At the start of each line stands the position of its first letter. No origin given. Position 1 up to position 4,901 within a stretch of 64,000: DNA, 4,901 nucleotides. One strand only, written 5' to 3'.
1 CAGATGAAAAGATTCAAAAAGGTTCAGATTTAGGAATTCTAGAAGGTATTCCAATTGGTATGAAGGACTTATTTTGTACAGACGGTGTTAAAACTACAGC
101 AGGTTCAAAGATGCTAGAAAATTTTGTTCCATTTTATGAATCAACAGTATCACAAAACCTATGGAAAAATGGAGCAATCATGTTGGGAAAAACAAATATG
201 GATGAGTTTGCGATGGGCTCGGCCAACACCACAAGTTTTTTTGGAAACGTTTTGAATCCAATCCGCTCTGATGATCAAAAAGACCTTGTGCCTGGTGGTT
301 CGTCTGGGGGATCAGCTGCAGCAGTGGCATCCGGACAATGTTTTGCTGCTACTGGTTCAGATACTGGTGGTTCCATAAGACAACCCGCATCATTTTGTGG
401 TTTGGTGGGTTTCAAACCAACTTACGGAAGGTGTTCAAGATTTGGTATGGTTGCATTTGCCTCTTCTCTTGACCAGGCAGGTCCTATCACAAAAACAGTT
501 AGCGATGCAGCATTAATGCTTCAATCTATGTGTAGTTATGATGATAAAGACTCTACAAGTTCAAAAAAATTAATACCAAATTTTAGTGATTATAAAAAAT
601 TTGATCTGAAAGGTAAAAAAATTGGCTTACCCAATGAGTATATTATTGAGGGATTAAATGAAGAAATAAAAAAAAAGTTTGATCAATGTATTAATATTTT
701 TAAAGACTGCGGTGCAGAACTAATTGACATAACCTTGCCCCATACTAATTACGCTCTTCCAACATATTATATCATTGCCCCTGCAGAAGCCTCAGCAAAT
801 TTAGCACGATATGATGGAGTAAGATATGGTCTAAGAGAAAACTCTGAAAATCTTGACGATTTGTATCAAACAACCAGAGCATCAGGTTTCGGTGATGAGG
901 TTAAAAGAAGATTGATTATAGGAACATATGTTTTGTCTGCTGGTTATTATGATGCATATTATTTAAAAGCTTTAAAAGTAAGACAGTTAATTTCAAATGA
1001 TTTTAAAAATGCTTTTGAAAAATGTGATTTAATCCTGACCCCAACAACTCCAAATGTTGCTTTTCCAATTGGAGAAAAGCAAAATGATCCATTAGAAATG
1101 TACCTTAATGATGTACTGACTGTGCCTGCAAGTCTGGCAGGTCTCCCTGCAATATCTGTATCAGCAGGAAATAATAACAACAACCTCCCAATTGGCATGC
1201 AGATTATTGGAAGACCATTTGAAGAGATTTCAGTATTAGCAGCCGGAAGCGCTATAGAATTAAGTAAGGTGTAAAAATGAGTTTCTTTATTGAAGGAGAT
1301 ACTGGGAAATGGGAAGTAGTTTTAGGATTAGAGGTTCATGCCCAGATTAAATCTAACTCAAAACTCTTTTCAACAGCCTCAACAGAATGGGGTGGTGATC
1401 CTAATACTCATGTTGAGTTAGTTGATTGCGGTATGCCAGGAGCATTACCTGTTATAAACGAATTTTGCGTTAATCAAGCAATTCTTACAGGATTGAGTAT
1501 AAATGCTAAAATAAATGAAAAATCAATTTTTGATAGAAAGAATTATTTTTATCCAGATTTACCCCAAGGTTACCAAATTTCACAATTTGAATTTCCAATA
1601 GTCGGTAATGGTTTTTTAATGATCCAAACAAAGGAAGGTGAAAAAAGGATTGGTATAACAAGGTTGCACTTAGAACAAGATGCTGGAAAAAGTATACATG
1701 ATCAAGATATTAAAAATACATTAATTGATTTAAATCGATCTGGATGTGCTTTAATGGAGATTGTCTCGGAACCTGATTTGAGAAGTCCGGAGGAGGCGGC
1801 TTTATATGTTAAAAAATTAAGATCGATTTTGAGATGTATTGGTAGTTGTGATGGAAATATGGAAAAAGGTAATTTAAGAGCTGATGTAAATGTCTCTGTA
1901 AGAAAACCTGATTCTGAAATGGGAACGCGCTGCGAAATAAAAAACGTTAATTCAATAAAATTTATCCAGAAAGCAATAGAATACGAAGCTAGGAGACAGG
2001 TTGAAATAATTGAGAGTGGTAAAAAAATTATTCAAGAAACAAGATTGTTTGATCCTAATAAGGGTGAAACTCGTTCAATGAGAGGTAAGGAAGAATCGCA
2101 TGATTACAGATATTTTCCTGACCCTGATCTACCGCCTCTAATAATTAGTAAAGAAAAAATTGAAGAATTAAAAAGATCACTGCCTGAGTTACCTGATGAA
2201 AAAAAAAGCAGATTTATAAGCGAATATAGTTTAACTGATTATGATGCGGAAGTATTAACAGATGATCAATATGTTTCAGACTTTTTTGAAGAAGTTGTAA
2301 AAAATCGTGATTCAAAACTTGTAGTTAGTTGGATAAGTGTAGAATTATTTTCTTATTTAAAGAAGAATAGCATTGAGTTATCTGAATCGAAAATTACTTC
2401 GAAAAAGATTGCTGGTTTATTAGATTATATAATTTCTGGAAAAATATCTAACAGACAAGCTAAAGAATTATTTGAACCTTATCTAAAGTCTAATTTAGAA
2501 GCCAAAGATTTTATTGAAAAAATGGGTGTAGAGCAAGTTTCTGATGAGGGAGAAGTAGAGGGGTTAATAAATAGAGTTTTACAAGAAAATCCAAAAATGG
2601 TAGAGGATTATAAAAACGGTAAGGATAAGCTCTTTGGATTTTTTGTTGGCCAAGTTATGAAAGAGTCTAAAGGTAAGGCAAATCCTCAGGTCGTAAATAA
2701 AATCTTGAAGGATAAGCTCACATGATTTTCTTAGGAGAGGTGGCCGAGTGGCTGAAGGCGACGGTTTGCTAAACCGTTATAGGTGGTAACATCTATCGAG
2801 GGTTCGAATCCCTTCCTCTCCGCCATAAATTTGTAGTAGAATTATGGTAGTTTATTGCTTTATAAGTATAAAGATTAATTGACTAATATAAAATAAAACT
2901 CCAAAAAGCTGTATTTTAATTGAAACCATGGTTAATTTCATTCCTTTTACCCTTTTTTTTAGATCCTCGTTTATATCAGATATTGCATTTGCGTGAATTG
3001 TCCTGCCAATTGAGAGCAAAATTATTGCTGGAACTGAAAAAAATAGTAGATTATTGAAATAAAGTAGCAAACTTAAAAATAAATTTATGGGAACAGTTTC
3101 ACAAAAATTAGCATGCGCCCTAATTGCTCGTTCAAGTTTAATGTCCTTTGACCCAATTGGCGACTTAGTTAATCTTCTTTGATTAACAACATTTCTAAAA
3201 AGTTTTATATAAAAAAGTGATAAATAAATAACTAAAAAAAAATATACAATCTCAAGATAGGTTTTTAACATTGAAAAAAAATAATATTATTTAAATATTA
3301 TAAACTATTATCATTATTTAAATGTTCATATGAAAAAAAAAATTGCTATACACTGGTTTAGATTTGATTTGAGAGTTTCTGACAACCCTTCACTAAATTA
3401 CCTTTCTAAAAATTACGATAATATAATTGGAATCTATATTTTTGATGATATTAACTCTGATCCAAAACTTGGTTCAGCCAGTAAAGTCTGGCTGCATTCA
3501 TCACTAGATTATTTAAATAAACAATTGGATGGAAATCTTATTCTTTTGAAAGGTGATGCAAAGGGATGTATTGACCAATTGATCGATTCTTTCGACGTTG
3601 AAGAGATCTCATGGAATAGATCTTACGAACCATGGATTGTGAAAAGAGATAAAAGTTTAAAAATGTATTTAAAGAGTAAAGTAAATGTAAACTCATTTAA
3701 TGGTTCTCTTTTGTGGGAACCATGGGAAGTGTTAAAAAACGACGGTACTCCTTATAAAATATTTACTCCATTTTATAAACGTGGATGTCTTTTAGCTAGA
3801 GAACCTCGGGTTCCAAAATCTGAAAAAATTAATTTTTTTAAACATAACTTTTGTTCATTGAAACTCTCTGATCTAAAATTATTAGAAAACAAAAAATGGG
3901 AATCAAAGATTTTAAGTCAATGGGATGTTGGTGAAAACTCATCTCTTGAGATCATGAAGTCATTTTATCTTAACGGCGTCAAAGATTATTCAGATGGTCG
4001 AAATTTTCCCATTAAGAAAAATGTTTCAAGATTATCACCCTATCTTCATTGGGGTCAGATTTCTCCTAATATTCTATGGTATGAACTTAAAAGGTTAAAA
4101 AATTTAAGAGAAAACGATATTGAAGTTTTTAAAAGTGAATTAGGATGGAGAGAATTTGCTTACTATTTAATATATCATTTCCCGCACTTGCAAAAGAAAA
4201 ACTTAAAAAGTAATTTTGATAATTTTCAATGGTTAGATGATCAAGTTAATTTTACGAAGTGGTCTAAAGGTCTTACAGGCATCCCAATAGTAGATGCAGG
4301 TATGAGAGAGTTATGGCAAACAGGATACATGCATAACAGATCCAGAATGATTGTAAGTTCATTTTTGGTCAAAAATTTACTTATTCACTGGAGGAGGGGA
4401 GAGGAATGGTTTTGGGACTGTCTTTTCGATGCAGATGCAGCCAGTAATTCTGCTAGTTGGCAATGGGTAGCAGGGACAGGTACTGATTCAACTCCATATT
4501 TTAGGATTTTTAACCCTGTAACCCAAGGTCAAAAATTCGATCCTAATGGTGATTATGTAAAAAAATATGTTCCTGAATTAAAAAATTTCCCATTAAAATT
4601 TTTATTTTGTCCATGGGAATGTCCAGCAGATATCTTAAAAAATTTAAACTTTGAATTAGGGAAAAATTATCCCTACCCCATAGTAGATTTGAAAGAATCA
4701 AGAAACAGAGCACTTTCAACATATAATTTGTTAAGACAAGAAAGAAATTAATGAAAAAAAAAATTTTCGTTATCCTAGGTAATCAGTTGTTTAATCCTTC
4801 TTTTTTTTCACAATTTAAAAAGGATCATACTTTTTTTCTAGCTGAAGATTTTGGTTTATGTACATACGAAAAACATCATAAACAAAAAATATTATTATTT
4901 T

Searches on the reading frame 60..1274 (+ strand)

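Call 13: search_protein_families(library=ncbifam, proteins=[window:60-1274:+], max_evalue=0.00001)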
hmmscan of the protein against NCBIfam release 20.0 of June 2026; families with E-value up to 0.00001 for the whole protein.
window:60-1274:+ (404 aa): 26 families (the best 25 are shown)
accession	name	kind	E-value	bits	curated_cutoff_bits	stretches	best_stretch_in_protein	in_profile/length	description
TIGR00132.1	gatA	equivalog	5.9e-164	546.2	481.1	1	1-400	65-461/466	Asp-tRNA(Asn)/Glu-tRNA(Gln) amidotransferase subunit GatA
NF005517.0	PRK07139.1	equivalog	9.7e-87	291.5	546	1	1-384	44-414/439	amidase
NF005565.0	PRK07235.1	subfamily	1.6e-73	248.1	545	1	1-401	95-499/506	amidase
NF006631.0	PRK09201.1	equivalog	4.5e-67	226.8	461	1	1-400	79-452/466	AtzE family amidohydrolase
NF005688.0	PRK07488.1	equivalog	9.4e-67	225.9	532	1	2-400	83-463/474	indoleacetamide hydrolase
TIGR02715.1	amido_AtzE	subfamily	1.6e-64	218.6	425.75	1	2-400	73-445/452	AtzE family amidohydrolase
NF004815.0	PRK06169.1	equivalog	5.5e-62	209.8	506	1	1-400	82-456/471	amidase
NF005450.0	PRK07042.1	equivalog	3e-55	187.5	458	2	1-225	79-295/464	amidase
NF006006.0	PRK08137.1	equivalog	4.8e-55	187.4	534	1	6-400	114-508/529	amidase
NF005460.0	PRK07056.1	subfamily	2.8e-54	184.8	447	1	1-400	81-450/457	amidase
NF005686.0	PRK07486.1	subfamily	4.4e-54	183.9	465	2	1-226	87-310/486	amidase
NF004766.0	PRK06102.1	equivalog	2e-50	172.2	559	1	2-400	80-448/455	amidase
NF005687.0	PRK07487.1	subfamily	2.5e-50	171.6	428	1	8-401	87-454/468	amidase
NF006043.0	PRK08186.1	subfamily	1e-48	166.2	487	1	5-399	80-444/600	allophanate hydrolase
NF006169.0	PRK08310.1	equivalog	2.3e-48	165.6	391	2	1-159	33-189/395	amidase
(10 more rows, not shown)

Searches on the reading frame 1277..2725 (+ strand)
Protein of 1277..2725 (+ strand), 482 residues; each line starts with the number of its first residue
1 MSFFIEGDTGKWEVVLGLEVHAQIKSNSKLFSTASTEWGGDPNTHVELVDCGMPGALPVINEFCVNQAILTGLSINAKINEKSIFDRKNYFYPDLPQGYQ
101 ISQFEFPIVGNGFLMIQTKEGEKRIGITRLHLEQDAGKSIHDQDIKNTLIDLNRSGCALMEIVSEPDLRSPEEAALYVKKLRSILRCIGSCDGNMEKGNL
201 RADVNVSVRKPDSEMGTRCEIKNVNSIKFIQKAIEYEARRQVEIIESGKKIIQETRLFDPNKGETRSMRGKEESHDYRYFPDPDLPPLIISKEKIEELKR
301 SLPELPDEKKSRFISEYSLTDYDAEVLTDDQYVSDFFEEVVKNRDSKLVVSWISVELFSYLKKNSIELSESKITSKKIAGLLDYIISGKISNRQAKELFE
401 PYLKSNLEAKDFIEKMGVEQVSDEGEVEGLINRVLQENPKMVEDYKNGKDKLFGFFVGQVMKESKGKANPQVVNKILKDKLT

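Call 13: search_protein_families(library=ncbifam, proteins=[window:1277-2725:+], max_evalue=0.00001)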
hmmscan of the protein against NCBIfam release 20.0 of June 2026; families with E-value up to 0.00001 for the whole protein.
window:1277-2725:+ (482 aa): 9 families
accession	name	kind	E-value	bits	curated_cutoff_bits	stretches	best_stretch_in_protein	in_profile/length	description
NF004015.0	PRK05477.1-5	equivalog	1.1e-231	769.7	628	1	3-481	6-486/488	Asp-tRNA(Asn)/Glu-tRNA(Gln) amidotransferase subunit GatB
NF004014.0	PRK05477.1-4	equivalog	2.5e-207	689.3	414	1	11-481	2-474/475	Asp-tRNA(Asn)/Glu-tRNA(Gln) amidotransferase subunit GatB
NF004012.0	PRK05477.1-2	equivalog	1.9e-190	633.7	338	1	11-481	3-478/481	Asp-tRNA(Asn)/Glu-tRNA(Gln) amidotransferase subunit GatB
TIGR00133.1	gatB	equivalog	3.3e-173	576.7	314.8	1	12-481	4-480/481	Asp-tRNA(Asn)/Glu-tRNA(Gln) amidotransferase subunit GatB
NF004011.1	PRK05477.1-1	equivalog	1.1e-163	545.4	680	1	12-481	3-473/475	Asp-tRNA(Asn)/Glu-tRNA(Gln) amidotransferase subunit GatB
NF004013.0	PRK05477.1-3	equivalog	1.3e-136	456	653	1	11-481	16-499/501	Asp-tRNA(Asn)/Glu-tRNA(Gln) amidotransferase subunit GatB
NF003107.0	PRK04028.1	equivalog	1.6e-55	188.6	456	2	249-481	401-624/630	Glu-tRNA(Gln) amidotransferase subunit GatE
TIGR00134.1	gatE_arch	equivalog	6.5e-50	170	319.55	2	262-481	407-618/622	Glu-tRNA(Gln) amidotransferase subunit GatE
NF011291.0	PRK14703.1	equivalog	7e-36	123.8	681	1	295-481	585-767/769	glutamine--tRNA ligase/YqeY domain fusion protein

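Call 34: find_encoding_contigs(protein=window:1277-2725:+, flank=10000, max_places=4)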
Protein window:1277-2725:+ (482 aa): 1 contig read that carries it; 1 place shown.
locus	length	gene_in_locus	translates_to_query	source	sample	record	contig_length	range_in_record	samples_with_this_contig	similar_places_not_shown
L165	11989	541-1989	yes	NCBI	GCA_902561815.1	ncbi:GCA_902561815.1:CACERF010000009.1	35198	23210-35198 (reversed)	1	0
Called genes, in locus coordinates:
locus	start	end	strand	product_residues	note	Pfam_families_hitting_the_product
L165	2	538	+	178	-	?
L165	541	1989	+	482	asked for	PF02934:GatB_N, PF02637:GatB_Yqey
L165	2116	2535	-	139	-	PF01124:MAPEG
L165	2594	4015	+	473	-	PF00875:DNA_photolyase, PF03441:FAD_binding_7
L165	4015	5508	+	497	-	PF04244:DPRP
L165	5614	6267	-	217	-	PF00578:AhpC-TSA, PF08534:Redoxin, PF10417:1-cysPrx_C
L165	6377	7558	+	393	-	PF00278:Orn_DAP_Arg_deC, PF02784:Orn_Arg_deC_N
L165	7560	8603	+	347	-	PF01916:DS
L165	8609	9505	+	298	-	PF00491:Arginase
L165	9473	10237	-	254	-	PF00892:EamA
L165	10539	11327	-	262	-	PF22692:LlgE_F_G_D1, PF06429:Flg_bbr_C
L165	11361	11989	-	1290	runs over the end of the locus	PF00460:Flg_bb_rod, PF22692:LlgE_F_G_D1, PF07559:FlgE_D2, PF06429:Flg_bbr_C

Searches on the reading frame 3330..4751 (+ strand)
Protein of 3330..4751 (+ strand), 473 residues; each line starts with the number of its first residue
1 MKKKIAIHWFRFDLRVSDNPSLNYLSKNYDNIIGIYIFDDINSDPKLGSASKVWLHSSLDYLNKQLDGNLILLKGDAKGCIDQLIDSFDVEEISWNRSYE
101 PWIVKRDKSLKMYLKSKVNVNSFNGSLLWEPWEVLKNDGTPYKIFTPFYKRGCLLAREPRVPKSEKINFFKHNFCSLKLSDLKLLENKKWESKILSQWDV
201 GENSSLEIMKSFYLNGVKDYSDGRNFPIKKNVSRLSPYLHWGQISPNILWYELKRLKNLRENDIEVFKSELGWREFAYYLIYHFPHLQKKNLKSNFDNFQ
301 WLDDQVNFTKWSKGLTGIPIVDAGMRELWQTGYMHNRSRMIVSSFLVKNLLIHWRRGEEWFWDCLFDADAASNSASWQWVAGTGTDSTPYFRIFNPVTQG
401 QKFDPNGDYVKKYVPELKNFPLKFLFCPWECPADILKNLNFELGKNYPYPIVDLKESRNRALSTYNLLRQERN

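Call 13: search_protein_families(library=ncbifam, proteins=[window:3330-4751:+], max_evalue=0.00001)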
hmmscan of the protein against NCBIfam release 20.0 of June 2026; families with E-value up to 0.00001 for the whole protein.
window:3330-4751:+ (473 aa): 5 families
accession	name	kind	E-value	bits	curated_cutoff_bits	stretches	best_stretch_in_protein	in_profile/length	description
TIGR02766.1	crypt_chrom_pln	subfamily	1.9e-96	323.8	603.85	1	6-460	2-474/480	cryptochrome photoreceptor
NF007955.0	PRK10674.1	equivalog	3.3e-95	319.7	506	1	7-470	5-470/472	deoxyribodipyrimidine photo-lyase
TIGR03556.1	photolyase_8HDF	exception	9.8e-95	318.2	884.6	1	6-465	3-468/471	deoxyribodipyrimidine photo-lyase, 8-HDF type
TIGR02765.1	crypto_DASH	subfamily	3.3e-63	214.1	317.05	1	4-417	1-431/431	DASH family cryptochrome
TIGR00591.1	phr2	superfamily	1.1e-13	51.3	550.05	1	197-340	220-371/453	deoxyribodipyrimidine photo-lyase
